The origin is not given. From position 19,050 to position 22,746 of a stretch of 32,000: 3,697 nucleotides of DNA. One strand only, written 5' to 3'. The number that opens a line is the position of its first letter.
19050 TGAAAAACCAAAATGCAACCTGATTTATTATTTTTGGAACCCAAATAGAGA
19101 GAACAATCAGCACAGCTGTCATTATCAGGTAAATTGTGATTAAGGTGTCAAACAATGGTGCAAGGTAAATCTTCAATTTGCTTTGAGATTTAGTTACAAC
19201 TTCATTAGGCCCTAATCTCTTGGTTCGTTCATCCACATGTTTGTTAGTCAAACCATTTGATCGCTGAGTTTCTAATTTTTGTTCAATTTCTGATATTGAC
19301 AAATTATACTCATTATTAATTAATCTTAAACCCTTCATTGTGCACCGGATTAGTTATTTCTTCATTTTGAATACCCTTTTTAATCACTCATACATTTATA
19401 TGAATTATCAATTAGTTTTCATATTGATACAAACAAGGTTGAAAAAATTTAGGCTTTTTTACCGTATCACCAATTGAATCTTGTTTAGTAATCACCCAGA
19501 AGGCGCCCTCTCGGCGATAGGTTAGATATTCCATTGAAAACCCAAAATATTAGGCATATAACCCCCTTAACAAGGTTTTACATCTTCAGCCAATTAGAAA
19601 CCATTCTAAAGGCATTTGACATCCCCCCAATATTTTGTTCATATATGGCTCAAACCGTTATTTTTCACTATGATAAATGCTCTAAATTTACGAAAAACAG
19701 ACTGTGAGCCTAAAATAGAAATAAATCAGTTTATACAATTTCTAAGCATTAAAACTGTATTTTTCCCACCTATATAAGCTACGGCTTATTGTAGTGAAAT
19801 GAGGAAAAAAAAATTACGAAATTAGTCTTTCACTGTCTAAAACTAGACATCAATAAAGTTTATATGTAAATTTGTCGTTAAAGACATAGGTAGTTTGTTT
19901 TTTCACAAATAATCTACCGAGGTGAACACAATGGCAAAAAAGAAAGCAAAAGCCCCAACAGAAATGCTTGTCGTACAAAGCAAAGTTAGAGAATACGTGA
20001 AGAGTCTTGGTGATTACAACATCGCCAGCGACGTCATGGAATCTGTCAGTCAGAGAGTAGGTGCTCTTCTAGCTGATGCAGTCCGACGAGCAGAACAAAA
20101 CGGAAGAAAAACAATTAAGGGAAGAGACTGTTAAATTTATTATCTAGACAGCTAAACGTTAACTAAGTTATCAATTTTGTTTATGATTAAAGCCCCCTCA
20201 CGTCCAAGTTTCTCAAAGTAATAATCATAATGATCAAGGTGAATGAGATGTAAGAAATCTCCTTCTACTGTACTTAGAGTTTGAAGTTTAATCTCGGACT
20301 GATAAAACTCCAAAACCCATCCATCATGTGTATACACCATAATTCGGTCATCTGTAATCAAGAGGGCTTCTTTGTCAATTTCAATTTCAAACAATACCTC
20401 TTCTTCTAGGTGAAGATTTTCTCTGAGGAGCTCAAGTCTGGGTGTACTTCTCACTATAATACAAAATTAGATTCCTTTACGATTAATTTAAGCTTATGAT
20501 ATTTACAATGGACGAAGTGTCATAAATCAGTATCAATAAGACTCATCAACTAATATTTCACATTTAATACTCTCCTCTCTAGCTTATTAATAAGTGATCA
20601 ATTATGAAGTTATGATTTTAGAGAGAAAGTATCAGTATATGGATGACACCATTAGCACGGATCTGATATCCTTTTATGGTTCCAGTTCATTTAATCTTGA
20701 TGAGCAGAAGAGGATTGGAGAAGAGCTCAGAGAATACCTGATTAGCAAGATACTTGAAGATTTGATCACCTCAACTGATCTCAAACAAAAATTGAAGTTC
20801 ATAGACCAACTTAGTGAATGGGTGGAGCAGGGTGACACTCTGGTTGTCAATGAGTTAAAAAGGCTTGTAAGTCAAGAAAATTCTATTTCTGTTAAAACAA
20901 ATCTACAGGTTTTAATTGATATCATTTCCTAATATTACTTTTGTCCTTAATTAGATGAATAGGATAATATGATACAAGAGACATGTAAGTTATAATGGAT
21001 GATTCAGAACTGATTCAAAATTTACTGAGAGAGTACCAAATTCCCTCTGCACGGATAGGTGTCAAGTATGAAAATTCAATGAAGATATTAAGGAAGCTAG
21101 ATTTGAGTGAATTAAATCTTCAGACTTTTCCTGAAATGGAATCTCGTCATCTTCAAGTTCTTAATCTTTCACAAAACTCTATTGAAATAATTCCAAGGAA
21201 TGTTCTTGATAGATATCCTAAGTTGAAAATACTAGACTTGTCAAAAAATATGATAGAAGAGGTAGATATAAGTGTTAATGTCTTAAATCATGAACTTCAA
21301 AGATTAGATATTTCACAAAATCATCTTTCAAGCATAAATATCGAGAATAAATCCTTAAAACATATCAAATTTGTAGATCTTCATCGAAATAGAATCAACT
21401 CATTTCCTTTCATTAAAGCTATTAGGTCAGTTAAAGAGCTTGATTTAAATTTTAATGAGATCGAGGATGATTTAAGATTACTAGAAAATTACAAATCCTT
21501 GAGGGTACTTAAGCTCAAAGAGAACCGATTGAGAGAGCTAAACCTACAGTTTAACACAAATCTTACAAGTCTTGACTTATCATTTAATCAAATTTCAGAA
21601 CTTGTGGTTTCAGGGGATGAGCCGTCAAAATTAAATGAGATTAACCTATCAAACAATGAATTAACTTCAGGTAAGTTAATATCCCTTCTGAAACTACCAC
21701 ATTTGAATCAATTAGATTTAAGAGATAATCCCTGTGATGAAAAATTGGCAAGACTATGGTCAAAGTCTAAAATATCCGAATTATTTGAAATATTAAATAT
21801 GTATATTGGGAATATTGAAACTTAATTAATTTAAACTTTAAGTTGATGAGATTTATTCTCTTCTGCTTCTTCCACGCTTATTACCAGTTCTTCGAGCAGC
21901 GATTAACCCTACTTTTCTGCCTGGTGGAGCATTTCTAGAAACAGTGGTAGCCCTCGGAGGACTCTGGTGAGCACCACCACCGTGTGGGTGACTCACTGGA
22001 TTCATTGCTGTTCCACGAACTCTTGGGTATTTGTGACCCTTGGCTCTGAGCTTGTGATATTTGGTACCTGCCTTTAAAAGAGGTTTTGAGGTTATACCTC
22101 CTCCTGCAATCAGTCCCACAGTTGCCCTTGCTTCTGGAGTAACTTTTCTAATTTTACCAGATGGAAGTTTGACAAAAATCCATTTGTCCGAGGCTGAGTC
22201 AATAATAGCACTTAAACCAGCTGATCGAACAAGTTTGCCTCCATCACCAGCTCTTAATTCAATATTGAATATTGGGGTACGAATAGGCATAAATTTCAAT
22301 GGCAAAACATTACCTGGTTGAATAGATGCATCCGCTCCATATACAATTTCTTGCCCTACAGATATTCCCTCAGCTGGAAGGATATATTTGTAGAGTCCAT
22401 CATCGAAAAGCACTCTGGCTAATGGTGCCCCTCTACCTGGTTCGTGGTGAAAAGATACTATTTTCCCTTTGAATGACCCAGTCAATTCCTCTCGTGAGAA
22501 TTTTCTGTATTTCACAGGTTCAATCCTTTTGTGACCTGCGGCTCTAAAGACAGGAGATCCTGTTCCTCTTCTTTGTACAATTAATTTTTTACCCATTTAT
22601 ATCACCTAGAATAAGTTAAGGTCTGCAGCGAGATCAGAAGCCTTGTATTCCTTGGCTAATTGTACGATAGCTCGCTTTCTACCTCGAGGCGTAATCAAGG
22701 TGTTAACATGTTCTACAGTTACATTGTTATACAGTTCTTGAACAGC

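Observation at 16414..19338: P2A-type pump with a flippase-like M4 motif (PINIP) and a rewired ion site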

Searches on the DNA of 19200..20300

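Call 65: search_rna_families(source=window, start=19200, end=20300, threshold=evalue, max_evalue=1)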
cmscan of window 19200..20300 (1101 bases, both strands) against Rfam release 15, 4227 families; matches with E-value up to 1: 1.
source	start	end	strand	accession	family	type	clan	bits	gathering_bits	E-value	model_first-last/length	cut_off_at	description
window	19282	19370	-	RF01295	SCARNA7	Gene; snRNA; snoRNA; scaRNA;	-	16.1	65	0.17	1-330/330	no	Small Cajal body-specific RNA 7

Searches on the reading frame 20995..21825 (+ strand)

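Call 21: search_protein_families(library=pfam, proteins=[window:20995-21825:+], max_evalue=0.01)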
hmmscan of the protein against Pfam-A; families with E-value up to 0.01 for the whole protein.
window:20995-21825:+ (276 aa): 5 families
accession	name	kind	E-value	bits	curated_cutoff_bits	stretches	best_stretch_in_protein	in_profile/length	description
PF12799.13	LRR_4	-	4.2e-21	74.9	27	4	100-140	2-42/44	Leucine Rich repeats (2 copies)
PF13855.12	LRR_8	-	2.2e-18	66.2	27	4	51-87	25-61/61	Leucine rich repeat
PF13516.12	LRR_6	-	4.3e-12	45.5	23.4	1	187-201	2-16/24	Leucine Rich repeat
PF00560.39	LRR_1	-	5.5e-12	43.8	20.6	0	189-204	1-16/23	Leucine Rich Repeat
PF23952.1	LRR_EndoS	-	0.0056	17.3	27.9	0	71-132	55-116/116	Endo-beta-N-acetylglucosaminidase EndoS LRR domain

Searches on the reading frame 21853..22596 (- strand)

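Call 21: search_protein_families(library=pfam, proteins=[window:21853-22596:-], max_evalue=0.01)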
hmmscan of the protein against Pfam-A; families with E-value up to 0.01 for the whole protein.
window:21853-22596:- (247 aa): 2 families
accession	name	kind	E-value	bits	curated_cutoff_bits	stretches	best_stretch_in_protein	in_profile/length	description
PF03947.24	Ribosomal_L2_C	-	4e-41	140.4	33.7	1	93-220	1-123/126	Ribosomal Proteins L2, C-terminal domain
PF00181.30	Ribosomal_L2_N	-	1.4e-05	25.5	23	1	17-85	12-76/77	Ribosomal Proteins L2, RNA binding N-terminal domain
